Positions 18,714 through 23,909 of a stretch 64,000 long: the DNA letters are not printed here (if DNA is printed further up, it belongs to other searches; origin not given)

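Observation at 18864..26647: NfeD - flotillin - giant coiled-coil AAA+ ATPase operon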

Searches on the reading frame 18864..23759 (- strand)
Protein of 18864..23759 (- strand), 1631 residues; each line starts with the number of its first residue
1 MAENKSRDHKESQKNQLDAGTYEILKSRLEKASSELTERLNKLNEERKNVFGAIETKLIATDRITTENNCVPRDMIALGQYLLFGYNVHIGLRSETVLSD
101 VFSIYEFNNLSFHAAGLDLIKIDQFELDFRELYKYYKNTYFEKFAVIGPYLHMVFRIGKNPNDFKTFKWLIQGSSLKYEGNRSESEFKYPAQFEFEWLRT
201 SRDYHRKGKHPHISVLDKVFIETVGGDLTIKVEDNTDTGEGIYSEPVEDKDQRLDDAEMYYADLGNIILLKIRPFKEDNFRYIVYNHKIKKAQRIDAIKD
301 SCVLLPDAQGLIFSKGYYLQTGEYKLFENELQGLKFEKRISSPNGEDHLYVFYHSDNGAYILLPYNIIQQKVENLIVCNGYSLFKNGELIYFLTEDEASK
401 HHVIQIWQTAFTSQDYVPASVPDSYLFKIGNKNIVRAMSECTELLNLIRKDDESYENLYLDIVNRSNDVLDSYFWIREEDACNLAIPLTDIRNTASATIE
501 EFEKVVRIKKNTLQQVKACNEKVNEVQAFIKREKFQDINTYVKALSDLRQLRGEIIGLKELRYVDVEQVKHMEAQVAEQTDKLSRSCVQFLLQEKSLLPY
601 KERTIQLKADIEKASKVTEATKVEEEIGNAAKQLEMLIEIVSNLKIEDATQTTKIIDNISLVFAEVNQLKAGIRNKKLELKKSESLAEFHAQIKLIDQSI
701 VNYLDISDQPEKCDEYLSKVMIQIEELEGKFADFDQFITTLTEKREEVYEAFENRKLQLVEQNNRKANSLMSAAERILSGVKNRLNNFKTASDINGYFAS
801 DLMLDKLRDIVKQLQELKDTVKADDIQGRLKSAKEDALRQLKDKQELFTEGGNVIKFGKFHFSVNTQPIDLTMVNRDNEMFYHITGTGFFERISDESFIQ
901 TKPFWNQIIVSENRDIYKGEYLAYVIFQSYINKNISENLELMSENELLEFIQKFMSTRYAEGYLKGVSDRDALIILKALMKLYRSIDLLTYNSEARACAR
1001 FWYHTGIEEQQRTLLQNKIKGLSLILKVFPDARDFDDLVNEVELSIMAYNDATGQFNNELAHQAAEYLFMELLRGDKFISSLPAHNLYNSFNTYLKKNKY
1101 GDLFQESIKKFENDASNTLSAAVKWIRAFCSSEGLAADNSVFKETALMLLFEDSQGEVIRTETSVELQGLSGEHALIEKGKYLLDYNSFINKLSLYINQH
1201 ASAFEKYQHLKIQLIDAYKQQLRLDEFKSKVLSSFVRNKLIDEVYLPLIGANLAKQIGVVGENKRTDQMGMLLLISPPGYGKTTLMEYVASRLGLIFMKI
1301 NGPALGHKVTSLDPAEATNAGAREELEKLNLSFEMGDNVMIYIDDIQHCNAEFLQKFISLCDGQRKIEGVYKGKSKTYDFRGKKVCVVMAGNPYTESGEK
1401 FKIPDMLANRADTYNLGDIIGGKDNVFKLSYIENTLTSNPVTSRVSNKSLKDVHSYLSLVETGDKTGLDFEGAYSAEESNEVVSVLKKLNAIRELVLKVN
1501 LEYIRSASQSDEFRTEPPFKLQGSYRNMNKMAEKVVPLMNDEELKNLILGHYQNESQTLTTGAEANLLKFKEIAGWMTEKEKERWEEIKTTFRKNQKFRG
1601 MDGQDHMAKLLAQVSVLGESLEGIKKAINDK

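Call 4: search_protein_families(library=pfam, proteins=[window:18864-23759:-], max_evalue=0.01)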
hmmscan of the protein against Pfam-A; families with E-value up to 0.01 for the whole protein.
window:18864-23759:- (1631 aa): 6 families
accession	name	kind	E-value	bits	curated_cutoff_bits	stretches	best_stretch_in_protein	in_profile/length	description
PF12458.13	DUF3686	-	7.4e-183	608.5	25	1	35-474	1-448/448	ATPase involved in DNA repair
PF25472.1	DUF7902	-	5.5e-26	91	26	1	596-677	2-83/85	Domain of unknown function (DUF7902)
PF00004.35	AAA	-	6.9e-07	30.2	21.2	1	1272-1392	1-109/131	ATPase family associated with various cellular activities (AAA)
PF13401.12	AAA_22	-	3.4e-05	24.6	27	1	1268-1363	4-110/130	AAA domain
PF07728.20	AAA_5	-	4.7e-05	23.8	22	1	1272-1397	2-127/139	AAA domain (dynein-related subfamily)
PF05496.18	RuvB_N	-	7.2e-05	23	27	1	1257-1308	21-72/159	Holliday junction DNA helicase RuvB P-loop domain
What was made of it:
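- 22338..23657 (-): N-terminal beta-propeller domain (Pfam DUF3686, aa 35-474), preceded by a long helix (aa 19-51). Pfam E 7e-183 (call 4).
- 21189..22298 (-): Coiled-coil region (aa ~488-857), which includes Pfam DUF7902 (aa 596-677; 21729-21974). Pfam DUF7902 E 5.5e-26 (call 4).
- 19500..20069 (-): AAA+ core (aa ~1231-1420). Motifs: Walker A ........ (19908-19931), Walker B IYIDD (19725-19739), a beta-hairpin before sensor-1 (aa 1366-1379; 19623-19664), sensor-1 VVMAGN, and a candidate arginine finger in MLANRAD (R1410). Pfam AAA, AAA_5 and RuvB_N (call 4).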

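Call 5: search_protein_families(library=ncbifam, proteins=[window:18864-23759:-], max_evalue=0.01)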
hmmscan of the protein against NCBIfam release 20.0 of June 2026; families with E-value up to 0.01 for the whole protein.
window:18864-23759:- (1631 aa): 2 families
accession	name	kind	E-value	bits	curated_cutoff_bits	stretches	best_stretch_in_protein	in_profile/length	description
NF000868.0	PRK00080.1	equivalog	2.7e-05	23.2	282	1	1256-1307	38-89/330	Holliday junction branch migration DNA helicase RuvB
TIGR00635.1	ruvB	equivalog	9.9e-05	21.5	299.05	1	1258-1306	19-67/305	Holliday junction branch migration DNA helicase RuvB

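Call 6: search_protein_families(library=padloc, proteins=[window:18864-23759:-], max_evalue=0.01)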
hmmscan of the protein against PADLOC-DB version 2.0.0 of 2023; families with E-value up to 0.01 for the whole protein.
window:18864-23759:- (1631 aa): 0 families

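Call 9: search_solved_structures(query=window:18864-23759:-, max_evalue=0.01)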
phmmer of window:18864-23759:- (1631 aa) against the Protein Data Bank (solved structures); distinct sequences matched with E-value up to 0.01: 62 (the best 60 are shown).
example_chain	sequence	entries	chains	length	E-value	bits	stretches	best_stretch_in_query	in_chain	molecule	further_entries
5vc7_A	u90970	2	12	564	3.7e-05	24.6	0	1246-1310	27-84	VCP-like ATPase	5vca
5g4g_A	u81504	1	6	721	6.9e-05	23.7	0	1246-1310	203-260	VCP-LIKE ATPASE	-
5g4f_A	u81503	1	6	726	7e-05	23.7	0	1246-1310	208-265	VCP-LIKE ATPASE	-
6chs_H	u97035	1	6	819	0.00021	22.1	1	1244-1342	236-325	Putative cell division control protein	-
6ef2_K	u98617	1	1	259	0.00029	21.6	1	1239-1315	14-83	26S proteasome regulatory subunit 6B homolog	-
6ef0_K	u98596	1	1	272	0.00032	21.5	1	1238-1315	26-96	26S proteasome regulatory subunit 6B homolog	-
6ef1_K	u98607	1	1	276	0.00033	21.5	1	1239-1314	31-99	26S proteasome regulatory subunit 6B homolog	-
9m4n_A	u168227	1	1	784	0.00037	21.3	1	1244-1351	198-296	Cell division control protein 48 homolog A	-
9m3v_A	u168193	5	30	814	0.0004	21.1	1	1244-1351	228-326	Cell division control protein 48 homolog A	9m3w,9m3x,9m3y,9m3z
7wub_C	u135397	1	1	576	0.00045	21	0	1246-1328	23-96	Transitional endoplasmic reticulum ATPase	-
7wub_D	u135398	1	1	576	0.00046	21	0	1246-1328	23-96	Transitional endoplasmic reticulum ATPase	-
7lmy_A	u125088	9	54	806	0.00052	20.8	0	1244-1328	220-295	Transitional endoplasmic reticulum ATPase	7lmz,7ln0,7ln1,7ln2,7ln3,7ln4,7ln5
6mck_A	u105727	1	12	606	0.00053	20.8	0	1246-1328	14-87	Transitional endoplasmic reticulum ATPase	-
7rlb_A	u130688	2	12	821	0.00054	20.7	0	1244-1328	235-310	Transitional endoplasmic reticulum ATPase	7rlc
7swl_A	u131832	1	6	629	0.00056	20.7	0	1238-1305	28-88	Rix7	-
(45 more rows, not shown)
